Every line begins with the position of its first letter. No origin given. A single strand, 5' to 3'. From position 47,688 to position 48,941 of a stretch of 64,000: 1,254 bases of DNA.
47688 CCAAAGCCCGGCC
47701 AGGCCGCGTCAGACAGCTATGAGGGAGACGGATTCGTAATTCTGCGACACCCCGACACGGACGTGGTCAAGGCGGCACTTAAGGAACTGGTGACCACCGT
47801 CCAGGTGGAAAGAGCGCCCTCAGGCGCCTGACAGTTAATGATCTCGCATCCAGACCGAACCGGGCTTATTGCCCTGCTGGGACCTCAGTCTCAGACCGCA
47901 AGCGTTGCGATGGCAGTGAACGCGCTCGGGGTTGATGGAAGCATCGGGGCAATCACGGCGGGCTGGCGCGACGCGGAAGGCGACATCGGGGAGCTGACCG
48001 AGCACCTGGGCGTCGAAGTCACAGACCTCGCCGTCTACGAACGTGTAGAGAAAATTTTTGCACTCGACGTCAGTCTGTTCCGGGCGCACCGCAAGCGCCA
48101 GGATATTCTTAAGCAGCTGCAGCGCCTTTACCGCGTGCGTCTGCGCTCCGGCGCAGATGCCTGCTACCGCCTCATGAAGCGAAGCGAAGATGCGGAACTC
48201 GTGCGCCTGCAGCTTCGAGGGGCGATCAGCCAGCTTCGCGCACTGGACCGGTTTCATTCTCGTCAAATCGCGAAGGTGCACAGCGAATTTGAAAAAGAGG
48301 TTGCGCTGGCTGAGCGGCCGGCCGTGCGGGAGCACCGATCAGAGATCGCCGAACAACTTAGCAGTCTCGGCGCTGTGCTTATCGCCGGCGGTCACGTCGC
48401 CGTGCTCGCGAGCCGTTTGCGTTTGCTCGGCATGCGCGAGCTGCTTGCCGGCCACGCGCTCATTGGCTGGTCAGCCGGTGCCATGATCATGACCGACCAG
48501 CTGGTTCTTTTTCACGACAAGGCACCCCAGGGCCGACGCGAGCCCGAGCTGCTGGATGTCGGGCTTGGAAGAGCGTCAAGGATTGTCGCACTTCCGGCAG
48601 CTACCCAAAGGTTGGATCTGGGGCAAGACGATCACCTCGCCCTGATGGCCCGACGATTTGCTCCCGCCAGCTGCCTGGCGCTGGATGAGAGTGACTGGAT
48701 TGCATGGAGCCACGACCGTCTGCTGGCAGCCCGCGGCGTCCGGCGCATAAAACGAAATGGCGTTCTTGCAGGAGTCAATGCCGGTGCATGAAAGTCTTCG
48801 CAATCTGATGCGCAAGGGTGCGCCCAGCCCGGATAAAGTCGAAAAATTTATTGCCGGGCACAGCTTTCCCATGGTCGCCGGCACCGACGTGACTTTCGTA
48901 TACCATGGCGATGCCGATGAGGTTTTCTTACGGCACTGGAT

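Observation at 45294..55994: glgC and glgA interleaved with four ATP-grasp ligases, two esterases and an S51-like protein: candidate undescribed storage-polymer modification system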

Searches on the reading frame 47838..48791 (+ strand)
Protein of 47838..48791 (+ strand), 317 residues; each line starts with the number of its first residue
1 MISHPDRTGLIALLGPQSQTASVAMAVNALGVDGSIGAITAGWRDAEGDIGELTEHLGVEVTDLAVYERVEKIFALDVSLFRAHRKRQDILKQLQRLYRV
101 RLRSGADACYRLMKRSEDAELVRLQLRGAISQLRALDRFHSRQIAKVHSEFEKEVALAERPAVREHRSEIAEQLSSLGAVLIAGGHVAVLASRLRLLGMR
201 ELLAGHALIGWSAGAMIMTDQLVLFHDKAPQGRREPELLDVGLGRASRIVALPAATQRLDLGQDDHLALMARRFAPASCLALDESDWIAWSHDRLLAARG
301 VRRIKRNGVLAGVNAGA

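Call 3: search_protein_families(library=pfam, proteins=[window:47838-48791:+], max_evalue=0.01)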
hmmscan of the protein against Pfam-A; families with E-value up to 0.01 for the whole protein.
window:47838-48791:+ (317 aa): 1 family
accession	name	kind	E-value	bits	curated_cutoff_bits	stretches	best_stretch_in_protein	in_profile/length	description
PF03575.23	Peptidase_S51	-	5.3e-06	26.7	23.9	1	154-222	60-133/206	Peptidase family S51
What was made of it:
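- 47838..48791 (+): S51-like serine peptidase with a long helical-hairpin insertion (317 aa). PF03575 scores 26.7 bits against a cut-off of 23.9 (call 3).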

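Call 4: search_protein_families(library=ncbifam, proteins=[window:47838-48791:+], max_evalue=0.01)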
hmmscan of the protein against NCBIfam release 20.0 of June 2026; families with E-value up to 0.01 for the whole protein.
window:47838-48791:+ (317 aa): 0 families

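Call 19: search_solved_structures(query=window:47838-48791:+, max_evalue=10, show_alignments=2)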
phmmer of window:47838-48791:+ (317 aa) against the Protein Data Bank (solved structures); distinct sequences matched with E-value up to 10: 1.
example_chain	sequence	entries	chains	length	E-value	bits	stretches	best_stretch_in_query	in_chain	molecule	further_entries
7yv9_A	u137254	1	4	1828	3.7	10.3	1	66-163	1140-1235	Unconventional myosin-Va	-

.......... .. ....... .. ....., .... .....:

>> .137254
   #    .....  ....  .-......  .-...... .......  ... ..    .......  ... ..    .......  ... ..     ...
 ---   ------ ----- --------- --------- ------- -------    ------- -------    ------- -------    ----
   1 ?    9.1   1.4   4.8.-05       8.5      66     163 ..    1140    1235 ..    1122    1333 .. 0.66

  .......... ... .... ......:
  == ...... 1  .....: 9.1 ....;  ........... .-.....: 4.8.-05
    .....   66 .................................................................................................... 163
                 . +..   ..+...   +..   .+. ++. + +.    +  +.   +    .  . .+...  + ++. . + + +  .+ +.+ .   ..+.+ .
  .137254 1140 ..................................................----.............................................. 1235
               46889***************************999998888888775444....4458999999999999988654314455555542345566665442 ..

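Call 20: find_homologous_proteins(query=window:47838-48791:+)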
Query window:47838-48791:+ (317 aa): 1006 proteins with E <= 0.001 among 8000 candidates; the best 120 are listed.
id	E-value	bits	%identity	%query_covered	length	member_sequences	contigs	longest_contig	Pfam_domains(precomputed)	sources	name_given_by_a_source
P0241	5.3e-197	671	100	100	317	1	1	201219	PF03575.24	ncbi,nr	ncbi:MAG: type 1 glutamine amidotransferase-like domain-containing protein [Gammaproteobacteria bact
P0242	3.1e-162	557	82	100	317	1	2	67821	PF03575.24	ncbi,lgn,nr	ncbi:MAG: type 1 glutamine amidotransferase-like domain-containing protein [Gammaproteobacteria bact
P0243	1.4e-160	552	82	100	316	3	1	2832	-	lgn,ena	-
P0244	2.2e-143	495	75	96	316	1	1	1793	-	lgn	-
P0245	8.0e-141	487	71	100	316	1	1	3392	-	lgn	-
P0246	7.5e-136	471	70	100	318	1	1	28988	-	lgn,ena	-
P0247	2.1e-130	453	70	95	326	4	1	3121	PF03575.24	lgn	-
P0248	1.0e-127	444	68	98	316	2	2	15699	-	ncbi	-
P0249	1.5e-126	440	70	96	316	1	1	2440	-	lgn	-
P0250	8.0e-123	428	68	96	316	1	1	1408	PF03575.24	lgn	-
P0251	3.8e-122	426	67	96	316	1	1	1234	-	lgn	-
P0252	3.6e-121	422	64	100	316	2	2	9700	PF03575.24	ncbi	-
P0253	5.6e-121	422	67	96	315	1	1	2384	PF03575.24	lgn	-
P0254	5.4e-117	409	64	97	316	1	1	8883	PF03575.24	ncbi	-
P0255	6.3e-105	369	61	91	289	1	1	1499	-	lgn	-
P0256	1.5e-85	305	48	96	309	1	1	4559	PF03575.24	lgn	-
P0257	6.6e-82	294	47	96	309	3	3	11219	PF03575.24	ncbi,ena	-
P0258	1.1e-77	280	47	95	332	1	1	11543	PF03575.24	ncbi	-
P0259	2.6e-77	278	48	95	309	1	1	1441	PF03575.24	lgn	-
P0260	7.8e-77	277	49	90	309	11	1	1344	PF03575.24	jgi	-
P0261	1.0e-76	277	46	96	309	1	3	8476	PF03575.24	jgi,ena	jgi:hypothetical protein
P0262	1.8e-76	276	49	93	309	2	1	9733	PF03575.24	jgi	-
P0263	2.5e-76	275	46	93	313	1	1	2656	PF03575.24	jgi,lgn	jgi:peptidase E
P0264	3.2e-76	275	46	96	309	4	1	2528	PF03575.24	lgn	-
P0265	5.9e-76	274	47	93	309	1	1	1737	PF03575.24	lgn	-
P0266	6.8e-76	274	48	93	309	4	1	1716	PF03575.24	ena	-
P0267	1.2e-75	273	48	93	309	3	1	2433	PF03575.24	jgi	jgi:peptidase E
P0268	1.4e-75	273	47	93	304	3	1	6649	PF03575.24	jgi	-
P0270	2.0e-75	272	48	93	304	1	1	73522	PF03575.24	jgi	-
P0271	2.6e-75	272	48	93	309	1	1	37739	PF03575.24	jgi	jgi:hypothetical protein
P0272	3.6e-75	271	46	93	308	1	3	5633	PF03575.24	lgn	-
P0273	4.1e-75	271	46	93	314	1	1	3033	PF03575.24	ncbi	-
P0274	4.1e-75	271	45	95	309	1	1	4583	PF03575.24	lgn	-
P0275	5.2e-75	271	49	93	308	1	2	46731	PF03575.24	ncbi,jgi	-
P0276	5.4e-75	271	47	93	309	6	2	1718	PF03575.24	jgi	jgi:hypothetical protein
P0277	5.6e-75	271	46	93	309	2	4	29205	PF03575.24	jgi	jgi:hypothetical protein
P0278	7.2e-75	270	47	93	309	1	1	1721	PF03575.24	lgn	-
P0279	9.7e-75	270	46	93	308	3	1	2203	PF03575.24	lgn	-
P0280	1.8e-74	269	47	93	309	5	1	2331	PF03575.24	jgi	jgi:peptidase E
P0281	2.1e-74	269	45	94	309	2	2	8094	PF03575.24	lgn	-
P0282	2.1e-74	269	46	93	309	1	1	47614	PF03575.24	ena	-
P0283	2.7e-74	269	45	93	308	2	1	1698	PF03575.24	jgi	-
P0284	2.8e-74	268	46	93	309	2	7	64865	PF03575.24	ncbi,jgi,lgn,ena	jgi:hypothetical protein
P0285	2.9e-74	268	46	95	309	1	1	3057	PF03575.24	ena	-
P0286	3.0e-74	268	48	93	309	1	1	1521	PF03575.24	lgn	-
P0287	3.1e-74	268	48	93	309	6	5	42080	PF03575.24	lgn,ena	-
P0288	3.6e-74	268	45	95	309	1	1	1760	PF03575.24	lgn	-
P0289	4.3e-74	268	45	96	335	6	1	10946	PF03575.24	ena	-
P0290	4.9e-74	268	46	93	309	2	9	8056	PF03575.24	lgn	-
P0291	5.0e-74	268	46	90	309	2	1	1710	PF03575.24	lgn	-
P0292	5.2e-74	268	49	93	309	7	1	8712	PF03575.24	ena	-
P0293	5.4e-74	268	45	99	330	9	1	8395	PF03575.24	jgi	-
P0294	5.8e-74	267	46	95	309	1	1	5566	PF03575.24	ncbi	-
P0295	6.1e-74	267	48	93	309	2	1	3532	PF03575.24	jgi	jgi:hypothetical protein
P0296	6.1e-74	267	45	93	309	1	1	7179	PF03575.24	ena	-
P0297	6.2e-74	267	46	93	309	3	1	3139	PF03575.24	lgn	-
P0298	6.3e-74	267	45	93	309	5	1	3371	PF03575.24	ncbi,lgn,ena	-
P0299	6.6e-74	267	46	93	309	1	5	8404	PF03575.24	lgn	-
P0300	6.7e-74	267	44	97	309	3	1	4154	PF03575.24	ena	-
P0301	1.1e-73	267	47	93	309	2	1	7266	PF03575.24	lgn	-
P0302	1.3e-73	266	47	93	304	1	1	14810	PF03575.24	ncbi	-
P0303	1.5e-73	266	45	95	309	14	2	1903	PF03575.24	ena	-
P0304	1.6e-73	266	46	93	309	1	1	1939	PF03575.24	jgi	jgi:peptidase E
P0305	1.9e-73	266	47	96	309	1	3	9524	PF03575.24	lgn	-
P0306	2.0e-73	266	46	93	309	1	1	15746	PF03575.24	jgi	-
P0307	2.0e-73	266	46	93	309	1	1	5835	PF03575.24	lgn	-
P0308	2.1e-73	266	46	93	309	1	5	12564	PF03575.24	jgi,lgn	jgi:peptidase E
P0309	2.3e-73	265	47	93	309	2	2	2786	PF03575.24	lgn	-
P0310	2.4e-73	265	47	93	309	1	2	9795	PF03575.24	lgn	-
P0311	2.4e-73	265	45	93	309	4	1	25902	PF03575.24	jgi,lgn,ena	-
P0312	2.9e-73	265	46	93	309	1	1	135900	PF03575.24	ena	-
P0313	3.1e-73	265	47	93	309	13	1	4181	PF03575.24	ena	-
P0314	3.1e-73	265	45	93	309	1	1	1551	PF03575.24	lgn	-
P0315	3.1e-73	265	47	93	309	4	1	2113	PF03575.24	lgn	-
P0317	4.2e-73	265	47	96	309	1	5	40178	PF03575.24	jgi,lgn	jgi:hypothetical protein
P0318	4.6e-73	264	46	93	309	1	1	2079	PF03575.24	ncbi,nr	ncbi:MAG: type 1 glutamine amidotransferase-like domain-containing protein [Xanthomonadales bacteriu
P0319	4.7e-73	264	46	93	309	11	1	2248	PF03575.24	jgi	jgi:peptidase E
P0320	5.5e-73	264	44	95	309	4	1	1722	PF03575.24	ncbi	-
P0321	6.3e-73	264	44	93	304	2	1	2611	PF03575.24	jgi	-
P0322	7.0e-73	264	47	93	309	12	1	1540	PF03575.24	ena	-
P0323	7.3e-73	264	48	93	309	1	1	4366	PF03575.24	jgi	-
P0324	8.0e-73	264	44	93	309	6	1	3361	PF03575.24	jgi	jgi:peptidase E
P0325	8.1e-73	264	49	86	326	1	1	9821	PF03575.24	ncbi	-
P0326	8.6e-73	264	46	93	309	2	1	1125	PF03575.24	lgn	-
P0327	9.4e-73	263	44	96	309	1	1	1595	PF03575.24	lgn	-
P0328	9.7e-73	263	45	93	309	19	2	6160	PF03575.24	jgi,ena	jgi:peptidase E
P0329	1.1e-72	263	46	93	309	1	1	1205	PF03575.24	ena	-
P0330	1.1e-72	263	47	93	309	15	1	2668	PF03575.24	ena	-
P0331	1.1e-72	263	48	93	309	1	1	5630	PF03575.24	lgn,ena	-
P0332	1.2e-72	263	48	93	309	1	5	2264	PF03575.24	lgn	-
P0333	1.3e-72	263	44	94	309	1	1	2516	PF03575.24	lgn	-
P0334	1.3e-72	263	44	96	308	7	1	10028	PF03575.24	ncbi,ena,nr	ncbi:MAG TPA: Type 1 glutamine amidotransferase-like domain-containing protein [Xanthomonadales bact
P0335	1.3e-72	263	44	96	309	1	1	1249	PF03575.24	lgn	-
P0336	1.4e-72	263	45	96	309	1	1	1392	PF03575.24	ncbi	-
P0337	1.4e-72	263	44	93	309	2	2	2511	PF03575.24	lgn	-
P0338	1.4e-72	263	44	93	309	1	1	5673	PF03575.24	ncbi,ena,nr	ncbi:MAG: Type 1 glutamine amidotransferase-like domain-containing protein [Xanthomonadales bacteriu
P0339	1.4e-72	263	47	93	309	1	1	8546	PF03575.24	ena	-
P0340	1.5e-72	263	44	97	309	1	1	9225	PF03575.24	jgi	-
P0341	1.6e-72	263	44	96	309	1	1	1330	PF03575.24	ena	-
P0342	1.6e-72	263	46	95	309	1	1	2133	PF03575.24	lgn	-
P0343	1.7e-72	263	48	90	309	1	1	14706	PF03575.24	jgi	-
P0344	1.7e-72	263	47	93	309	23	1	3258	PF03575.24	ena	-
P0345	1.8e-72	263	48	87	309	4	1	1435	PF03575.24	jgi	jgi:peptidase E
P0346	1.9e-72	262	46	93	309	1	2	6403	PF03575.24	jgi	jgi:hypothetical protein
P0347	2.0e-72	262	47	93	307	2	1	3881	PF03575.24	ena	-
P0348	2.1e-72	262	46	95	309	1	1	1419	PF03575.24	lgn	-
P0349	2.2e-72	262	45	93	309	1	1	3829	PF03575.24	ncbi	-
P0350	2.2e-72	262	47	93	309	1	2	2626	PF03575.24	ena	-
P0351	2.3e-72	262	45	93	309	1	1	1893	PF03575.24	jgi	-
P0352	2.3e-72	262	47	93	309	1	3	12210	PF03575.24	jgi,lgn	-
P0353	2.4e-72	262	49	93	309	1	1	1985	PF03575.24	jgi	-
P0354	2.5e-72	262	45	93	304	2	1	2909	PF03575.24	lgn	-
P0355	2.5e-72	262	46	94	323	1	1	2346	PF03575.24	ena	-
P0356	2.5e-72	262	46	93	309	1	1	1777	PF03575.24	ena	-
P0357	2.6e-72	262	48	93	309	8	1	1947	PF03575.24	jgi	jgi:peptidase E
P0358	2.6e-72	262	48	93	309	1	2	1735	PF03575.24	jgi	jgi:peptidase E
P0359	2.6e-72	262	45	93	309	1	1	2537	PF03575.24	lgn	-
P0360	2.7e-72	262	48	93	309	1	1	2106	PF03575.24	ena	-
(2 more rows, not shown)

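Call 32: predict_structure(alignment_id=A2)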
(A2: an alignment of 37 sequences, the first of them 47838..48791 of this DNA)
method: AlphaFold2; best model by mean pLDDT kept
length: 317 residues; sequences in the alignment: 37
mean_pLDDT: 90.8   pTM: 0.89
mean pLDDT of the five models: 90.8, 90.2, 90.0, 90.0, 89.9
residues with pLDDT >= 90: 251; 70-90: 41; 50-70: 20; < 50: 5
segments of 3 or more residues with pLDDT < 50: none
pLDDT, mean of each block of 10 residues (from residue 1): 71 84 90 93 65 91 95 97 98 95 93 94 97 97 97 95 97 96 91 96 96 95 71 77 95 89 91 96 94 93 96 81
secondary structure, 60 per line:
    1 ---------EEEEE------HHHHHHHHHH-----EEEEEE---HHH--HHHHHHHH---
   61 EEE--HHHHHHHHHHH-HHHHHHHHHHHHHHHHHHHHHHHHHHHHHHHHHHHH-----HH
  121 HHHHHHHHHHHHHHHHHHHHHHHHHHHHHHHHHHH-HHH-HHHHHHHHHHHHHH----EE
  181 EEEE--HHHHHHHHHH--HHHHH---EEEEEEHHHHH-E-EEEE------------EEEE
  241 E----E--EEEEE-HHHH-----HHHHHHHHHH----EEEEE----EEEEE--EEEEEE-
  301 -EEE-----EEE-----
elements in order: E10-14 H21-30 E36-41 H50-57 E61-63 H66-76 H78-113 H119-155 H161-174 E179-184 H187-196 H199-203 E207-212 H213-217 E221-224 E237-241 E249-253 H255-258 H264-273 E278-282 E287-291 E294-299 E302-304 E310-312

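Call 36: fold_search(model_id=the predicted structure, library=pdb)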
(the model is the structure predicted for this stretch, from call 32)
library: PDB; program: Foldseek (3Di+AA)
matches with E <= 10: 547; with E <= 0.001: 13
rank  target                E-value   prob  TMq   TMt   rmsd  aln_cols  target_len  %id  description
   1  3en0_A                3.1e-06  1.00  0.46  0.53   8.7       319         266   15  The Structure of Cyanophycinase (released 2009-07-28)
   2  7uqw_A                5.6e-06  1.00  0.48  0.56   9.9       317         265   13  PCC6803 Cyanophycinase S132DAP covalently bound to cyanophycin dimer (released 2022-08-10)
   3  7uqw_C                8.7e-06  1.00  0.47  0.54   8.7       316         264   14  PCC6803 Cyanophycinase S132DAP covalently bound to cyanophycin dimer (released 2022-08-10)
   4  3en0_B                1.1e-05  1.00  0.48  0.56   8.3       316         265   14  The Structure of Cyanophycinase (released 2009-07-28)
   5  7uqw_B                1.2e-05  1.00  0.46  0.54   8.3       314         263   14  PCC6803 Cyanophycinase S132DAP covalently bound to cyanophycin dimer (released 2022-08-10)
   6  7uqv_B                1.2e-05  1.00  0.35  0.42   3.8       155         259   21  Pseudobacteroides cellulosolvens pseudo-CphB (released 2022-08-10)
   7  3en0_C                2.0e-05  1.00  0.33  0.39   4.7       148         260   19  The Structure of Cyanophycinase (released 2009-07-28)
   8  7uqv_C                3.8e-05  1.00  0.33  0.39   4.8       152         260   19  Pseudobacteroides cellulosolvens pseudo-CphB (released 2022-08-10)
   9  6nqc                  7.1e-05  1.00  0.47  0.58   7.0       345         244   13  Crystal structure of a peptidase from an acI-B1 Actinobacterium (released 2020-01-22)
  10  6a4t_A                1.1e-04  1.00  0.41  0.64  12.1       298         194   12  Crystal structure of Peptidase E from Deinococcus radiodurans R1 (released 2019-06-26)
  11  6iru_B                2.3e-04  1.00  0.42  0.63  10.3       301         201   13  Crystal structure of Peptidase E from Deinococcus radiodurans in P6422 space group (released 2019-11-20)
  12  6iru_A                2.8e-04  1.00  0.42  0.62   9.6       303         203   13  Crystal structure of Peptidase E from Deinococcus radiodurans in P6422 space group (released 2019-11-20)
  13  6iru_C                5.5e-04  1.00  0.41  0.61  12.7       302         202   12  Crystal structure of Peptidase E from Deinococcus radiodurans in P6422 space group (released 2019-11-20)
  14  5n6x_A                7.2e-02  0.18  0.19  0.16  17.6       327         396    9  Crystal structure of the Legionella effector WipA (released 2017-04-19)
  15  9ixm_A                1.7e-01  0.16  0.20  0.08  12.9       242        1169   12  Cryo-EM structure of Lactobacillus casei DdmDE bound with DNA (released 2025-01-01)
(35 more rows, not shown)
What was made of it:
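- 47838..48791 (+): The AF2 model has pLDDT 91, and the best Foldseek hits are cyanophycinase 3en0/7uqw, pseudo-CphB and peptidase E (calls 32, 36).
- On Cyanophycin system: The fold is closest to CphB (E = 3e-6, TM about 0.5; call 36).
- Closest known: Cyanophycin metabolism. Same: The best structural neighbours of the S51 protein are cyanophycinases (call 36).
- Checked: The predicted fold is closest to cyanophycinase (calls 3, 36).
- The cyanophycinase-like fold of the S51 protein points to a polyamide substrate (call 36). The best fold matches for the S51 protein are cyanophycinases (call 36).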

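Call 54: search_protein_families(library=padloc, proteins=[window:47838-48791:+], max_evalue=0.001)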
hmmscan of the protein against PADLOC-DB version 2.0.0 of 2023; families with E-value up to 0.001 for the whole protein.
window:47838-48791:+ (317 aa): 0 families

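Call 75: search_solved_structures(query=A2, max_evalue=10, show_alignments=4)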
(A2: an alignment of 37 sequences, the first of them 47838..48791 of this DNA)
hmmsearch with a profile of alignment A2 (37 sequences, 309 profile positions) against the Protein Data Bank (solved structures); distinct sequences matched with E-value up to 10: 4.
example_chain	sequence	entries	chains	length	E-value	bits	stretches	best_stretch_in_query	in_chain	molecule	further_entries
4ija_A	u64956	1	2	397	0.17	14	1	36-91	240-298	XylR protein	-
2xv5_A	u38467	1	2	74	0.71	11.9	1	69-111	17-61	LAMIN-A/C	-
4tsv_A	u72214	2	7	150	2.1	10.4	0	230-271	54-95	TUMOR NECROSIS FACTOR-ALPHA | PROTEIN (TUMOR NECROSIS FACTOR-ALPHA)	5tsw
6yjd_A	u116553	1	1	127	7.5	8.5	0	69-111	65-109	Capsid assembly scaffolding protein,Prelamin-A/C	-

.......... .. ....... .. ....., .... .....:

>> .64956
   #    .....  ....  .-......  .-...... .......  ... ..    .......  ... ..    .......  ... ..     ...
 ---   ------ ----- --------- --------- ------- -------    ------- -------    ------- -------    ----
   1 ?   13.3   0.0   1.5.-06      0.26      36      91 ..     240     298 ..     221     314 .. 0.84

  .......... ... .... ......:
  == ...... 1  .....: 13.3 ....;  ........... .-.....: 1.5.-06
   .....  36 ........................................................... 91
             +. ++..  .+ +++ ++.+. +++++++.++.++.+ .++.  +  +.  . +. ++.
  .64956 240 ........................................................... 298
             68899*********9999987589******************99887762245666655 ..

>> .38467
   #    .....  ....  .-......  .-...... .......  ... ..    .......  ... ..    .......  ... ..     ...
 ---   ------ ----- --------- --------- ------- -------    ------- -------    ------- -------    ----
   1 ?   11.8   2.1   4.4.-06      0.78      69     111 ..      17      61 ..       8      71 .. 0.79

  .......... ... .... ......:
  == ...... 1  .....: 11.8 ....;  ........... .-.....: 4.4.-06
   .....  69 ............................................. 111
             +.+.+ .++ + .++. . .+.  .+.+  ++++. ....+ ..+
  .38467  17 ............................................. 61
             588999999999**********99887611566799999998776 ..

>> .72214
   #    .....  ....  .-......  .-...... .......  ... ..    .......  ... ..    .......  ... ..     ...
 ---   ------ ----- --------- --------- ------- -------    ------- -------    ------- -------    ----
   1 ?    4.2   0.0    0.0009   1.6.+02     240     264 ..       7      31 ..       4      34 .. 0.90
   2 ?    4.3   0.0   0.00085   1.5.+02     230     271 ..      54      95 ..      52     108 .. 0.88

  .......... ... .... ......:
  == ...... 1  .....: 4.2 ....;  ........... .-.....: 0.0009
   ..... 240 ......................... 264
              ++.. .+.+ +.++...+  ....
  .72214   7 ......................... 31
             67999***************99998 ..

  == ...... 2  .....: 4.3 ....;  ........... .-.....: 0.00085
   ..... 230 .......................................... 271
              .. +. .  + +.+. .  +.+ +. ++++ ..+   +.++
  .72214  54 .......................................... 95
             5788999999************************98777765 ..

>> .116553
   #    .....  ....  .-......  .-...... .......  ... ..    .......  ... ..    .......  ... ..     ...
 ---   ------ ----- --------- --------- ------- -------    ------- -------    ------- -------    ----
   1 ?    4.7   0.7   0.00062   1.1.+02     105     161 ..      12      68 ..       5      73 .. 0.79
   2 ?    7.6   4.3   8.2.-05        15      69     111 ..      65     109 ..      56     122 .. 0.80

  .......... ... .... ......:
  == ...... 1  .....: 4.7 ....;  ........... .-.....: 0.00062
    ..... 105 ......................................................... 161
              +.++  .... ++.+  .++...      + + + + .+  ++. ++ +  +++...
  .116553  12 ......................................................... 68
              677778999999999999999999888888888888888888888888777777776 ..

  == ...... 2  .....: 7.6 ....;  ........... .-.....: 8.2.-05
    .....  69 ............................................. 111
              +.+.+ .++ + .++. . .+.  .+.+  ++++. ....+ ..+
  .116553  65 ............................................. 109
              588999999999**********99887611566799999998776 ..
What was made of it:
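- On Cyanophycin system: However, there is no NCBIfam hit (call 4) and no sequence-level PDB match even with a profile (calls 19, 75), and the protein carries a large helical insertion.
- Closest known: Cyanophycin metabolism. Different: The S51 protein carries a helical insertion of about 100 residues and shows no sequence-level match to any solved S51 structure (calls 19, 75).
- Tried and rejected: None, even with a 37-sequence profile (calls 19, 75), so the catalytic triad could not be placed by alignment.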
